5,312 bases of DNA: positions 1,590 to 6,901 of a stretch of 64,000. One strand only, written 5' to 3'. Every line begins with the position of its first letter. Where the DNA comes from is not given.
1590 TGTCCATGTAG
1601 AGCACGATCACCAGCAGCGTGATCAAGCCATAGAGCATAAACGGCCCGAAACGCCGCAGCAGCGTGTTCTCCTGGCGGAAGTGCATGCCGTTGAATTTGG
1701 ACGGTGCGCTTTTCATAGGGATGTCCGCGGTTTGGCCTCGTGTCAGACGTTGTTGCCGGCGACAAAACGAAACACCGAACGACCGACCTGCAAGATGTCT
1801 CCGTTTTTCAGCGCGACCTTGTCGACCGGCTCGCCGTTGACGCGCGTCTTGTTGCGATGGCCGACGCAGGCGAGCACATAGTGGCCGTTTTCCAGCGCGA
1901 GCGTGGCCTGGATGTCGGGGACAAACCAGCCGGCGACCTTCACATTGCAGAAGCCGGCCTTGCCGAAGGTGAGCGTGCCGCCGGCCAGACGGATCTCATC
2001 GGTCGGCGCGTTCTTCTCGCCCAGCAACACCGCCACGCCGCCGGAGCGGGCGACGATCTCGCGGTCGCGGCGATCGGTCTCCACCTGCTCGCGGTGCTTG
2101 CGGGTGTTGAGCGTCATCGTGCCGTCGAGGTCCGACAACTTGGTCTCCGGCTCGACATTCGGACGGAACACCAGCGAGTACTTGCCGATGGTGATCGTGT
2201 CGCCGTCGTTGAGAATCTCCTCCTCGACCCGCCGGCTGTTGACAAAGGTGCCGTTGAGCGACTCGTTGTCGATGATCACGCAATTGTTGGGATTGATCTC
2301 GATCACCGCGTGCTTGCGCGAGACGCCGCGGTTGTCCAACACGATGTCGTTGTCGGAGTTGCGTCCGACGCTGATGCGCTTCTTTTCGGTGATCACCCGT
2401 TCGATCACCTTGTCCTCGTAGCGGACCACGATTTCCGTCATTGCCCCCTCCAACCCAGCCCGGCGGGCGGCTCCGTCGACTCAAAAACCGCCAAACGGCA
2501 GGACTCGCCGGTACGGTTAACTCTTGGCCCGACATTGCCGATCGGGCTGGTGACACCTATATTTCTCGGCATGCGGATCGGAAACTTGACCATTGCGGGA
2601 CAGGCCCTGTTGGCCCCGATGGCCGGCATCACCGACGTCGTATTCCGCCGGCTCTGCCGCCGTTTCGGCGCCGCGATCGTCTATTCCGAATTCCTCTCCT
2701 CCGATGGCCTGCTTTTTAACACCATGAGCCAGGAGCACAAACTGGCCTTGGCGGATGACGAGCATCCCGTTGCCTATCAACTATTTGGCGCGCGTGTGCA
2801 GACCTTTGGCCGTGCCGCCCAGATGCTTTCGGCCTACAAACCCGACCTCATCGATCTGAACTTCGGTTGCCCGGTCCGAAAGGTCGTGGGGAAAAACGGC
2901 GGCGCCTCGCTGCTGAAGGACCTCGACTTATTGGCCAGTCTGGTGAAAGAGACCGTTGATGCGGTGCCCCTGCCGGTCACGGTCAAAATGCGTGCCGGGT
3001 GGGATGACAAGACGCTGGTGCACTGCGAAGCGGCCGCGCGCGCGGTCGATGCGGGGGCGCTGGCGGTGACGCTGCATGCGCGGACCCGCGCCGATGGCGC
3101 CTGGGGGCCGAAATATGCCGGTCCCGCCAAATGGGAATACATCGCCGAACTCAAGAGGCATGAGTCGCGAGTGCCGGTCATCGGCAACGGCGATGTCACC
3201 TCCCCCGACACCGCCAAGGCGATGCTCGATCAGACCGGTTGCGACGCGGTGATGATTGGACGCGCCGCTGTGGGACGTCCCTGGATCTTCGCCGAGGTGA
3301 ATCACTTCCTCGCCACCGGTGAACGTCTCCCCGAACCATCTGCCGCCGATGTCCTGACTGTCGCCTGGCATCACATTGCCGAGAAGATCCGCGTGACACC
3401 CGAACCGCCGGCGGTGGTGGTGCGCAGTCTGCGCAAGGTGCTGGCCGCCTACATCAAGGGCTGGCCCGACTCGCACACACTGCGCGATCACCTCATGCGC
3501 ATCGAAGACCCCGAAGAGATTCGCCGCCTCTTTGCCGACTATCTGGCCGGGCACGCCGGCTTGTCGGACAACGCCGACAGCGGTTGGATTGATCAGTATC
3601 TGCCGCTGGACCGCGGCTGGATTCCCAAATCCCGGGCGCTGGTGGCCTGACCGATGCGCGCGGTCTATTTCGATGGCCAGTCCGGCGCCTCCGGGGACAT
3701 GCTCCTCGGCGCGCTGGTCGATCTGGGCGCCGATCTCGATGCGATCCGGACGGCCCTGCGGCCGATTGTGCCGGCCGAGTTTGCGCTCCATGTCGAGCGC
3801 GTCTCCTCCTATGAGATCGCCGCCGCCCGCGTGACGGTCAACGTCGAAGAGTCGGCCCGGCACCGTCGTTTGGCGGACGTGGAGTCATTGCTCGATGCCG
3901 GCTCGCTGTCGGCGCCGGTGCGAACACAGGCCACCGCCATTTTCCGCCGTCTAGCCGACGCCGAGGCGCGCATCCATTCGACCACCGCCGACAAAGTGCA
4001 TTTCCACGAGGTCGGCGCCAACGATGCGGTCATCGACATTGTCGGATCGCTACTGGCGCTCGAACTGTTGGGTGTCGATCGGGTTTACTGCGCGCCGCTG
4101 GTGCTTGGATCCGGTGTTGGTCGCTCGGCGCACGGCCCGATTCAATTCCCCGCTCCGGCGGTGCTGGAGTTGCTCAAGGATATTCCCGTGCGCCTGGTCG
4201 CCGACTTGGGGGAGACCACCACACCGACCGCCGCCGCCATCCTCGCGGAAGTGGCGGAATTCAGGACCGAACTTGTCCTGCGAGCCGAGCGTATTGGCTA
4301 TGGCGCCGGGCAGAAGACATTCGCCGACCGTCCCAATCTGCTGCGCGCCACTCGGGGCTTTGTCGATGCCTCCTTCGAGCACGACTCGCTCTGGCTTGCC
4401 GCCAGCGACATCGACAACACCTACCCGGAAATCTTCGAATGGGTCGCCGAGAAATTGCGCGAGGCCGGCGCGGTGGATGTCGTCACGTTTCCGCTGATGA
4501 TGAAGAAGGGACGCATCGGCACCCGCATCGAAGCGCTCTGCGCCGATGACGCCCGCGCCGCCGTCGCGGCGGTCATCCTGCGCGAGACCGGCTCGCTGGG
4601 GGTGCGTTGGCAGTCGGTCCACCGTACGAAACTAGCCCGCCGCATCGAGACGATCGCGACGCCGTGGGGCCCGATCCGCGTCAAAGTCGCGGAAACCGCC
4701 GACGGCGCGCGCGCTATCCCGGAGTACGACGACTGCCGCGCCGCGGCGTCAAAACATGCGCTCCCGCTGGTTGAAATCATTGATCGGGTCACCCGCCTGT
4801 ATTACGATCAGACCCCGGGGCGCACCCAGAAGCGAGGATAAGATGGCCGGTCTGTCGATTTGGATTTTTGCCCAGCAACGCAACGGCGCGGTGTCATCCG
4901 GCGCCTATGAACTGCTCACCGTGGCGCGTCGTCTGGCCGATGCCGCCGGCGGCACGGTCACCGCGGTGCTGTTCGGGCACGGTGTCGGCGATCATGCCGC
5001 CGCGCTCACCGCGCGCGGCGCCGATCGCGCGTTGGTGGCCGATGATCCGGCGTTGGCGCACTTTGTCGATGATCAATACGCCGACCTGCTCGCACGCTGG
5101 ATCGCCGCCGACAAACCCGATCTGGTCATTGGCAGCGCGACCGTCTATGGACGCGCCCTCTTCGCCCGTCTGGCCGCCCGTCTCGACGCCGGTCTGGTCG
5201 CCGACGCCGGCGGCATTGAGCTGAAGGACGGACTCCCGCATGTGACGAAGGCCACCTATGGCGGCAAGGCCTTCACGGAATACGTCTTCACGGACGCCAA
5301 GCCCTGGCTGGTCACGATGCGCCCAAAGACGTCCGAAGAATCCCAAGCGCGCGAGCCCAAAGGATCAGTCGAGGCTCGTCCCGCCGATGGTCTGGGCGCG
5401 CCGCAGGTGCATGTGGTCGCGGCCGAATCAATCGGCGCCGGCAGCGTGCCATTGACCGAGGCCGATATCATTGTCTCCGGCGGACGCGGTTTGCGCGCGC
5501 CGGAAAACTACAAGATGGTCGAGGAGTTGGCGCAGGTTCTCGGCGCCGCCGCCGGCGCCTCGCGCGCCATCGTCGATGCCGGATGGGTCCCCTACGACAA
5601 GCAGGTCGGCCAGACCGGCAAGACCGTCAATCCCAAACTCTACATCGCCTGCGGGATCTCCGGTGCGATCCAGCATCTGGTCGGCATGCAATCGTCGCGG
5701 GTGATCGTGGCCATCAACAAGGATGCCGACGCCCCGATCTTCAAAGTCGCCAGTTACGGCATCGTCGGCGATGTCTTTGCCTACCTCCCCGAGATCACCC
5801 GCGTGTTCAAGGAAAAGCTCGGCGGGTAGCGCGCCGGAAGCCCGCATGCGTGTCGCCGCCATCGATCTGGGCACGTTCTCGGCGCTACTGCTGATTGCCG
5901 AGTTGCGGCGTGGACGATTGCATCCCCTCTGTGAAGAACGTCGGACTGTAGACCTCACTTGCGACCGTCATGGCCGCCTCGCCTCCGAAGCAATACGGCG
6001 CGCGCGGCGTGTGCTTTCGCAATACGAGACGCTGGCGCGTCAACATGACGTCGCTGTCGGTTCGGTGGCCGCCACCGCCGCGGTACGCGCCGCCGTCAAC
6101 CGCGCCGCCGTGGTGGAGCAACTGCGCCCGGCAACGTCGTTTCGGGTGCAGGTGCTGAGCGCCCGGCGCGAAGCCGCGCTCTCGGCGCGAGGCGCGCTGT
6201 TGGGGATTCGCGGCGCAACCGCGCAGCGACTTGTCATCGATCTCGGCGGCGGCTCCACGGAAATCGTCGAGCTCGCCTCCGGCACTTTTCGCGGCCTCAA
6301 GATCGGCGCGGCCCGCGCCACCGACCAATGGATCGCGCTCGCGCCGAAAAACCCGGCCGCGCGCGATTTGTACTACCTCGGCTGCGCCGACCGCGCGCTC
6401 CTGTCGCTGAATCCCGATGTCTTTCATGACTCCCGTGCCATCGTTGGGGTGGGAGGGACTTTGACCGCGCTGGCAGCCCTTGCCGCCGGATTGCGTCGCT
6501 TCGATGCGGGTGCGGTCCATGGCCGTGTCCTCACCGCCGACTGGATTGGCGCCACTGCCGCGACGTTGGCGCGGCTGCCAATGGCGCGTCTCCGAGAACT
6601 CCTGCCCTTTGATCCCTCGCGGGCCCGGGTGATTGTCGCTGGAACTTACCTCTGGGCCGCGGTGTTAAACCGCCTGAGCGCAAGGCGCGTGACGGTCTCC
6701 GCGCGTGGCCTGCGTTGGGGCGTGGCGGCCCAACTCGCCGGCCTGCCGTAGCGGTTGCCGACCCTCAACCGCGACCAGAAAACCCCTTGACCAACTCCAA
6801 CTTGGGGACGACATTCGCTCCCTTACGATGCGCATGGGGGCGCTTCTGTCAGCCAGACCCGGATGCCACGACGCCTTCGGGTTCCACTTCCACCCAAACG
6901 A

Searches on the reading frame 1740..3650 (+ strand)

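Call 29: search_protein_families(library=pfam, proteins=[window:1740-3650:+], max_evalue=0.00001)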
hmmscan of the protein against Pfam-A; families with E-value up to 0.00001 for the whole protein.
window:1740-3650:+ (636 aa): 1 family
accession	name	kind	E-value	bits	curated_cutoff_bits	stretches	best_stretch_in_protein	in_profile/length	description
PF01207.24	Dus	-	3.2e-82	276.6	20.4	1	290-594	1-298/311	Dihydrouridine synthase (Dus)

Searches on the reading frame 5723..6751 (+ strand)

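Call 29: search_protein_families(library=pfam, proteins=[window:5723-6751:+], max_evalue=0.00001)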
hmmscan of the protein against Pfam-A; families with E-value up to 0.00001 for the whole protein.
window:5723-6751:+ (342 aa): 1 family
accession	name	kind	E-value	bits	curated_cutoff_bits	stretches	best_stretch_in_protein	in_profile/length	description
PF02541.22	Ppx-GppA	-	3.5e-32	112.4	27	1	58-336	2-279/285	Ppx/GppA phosphatase family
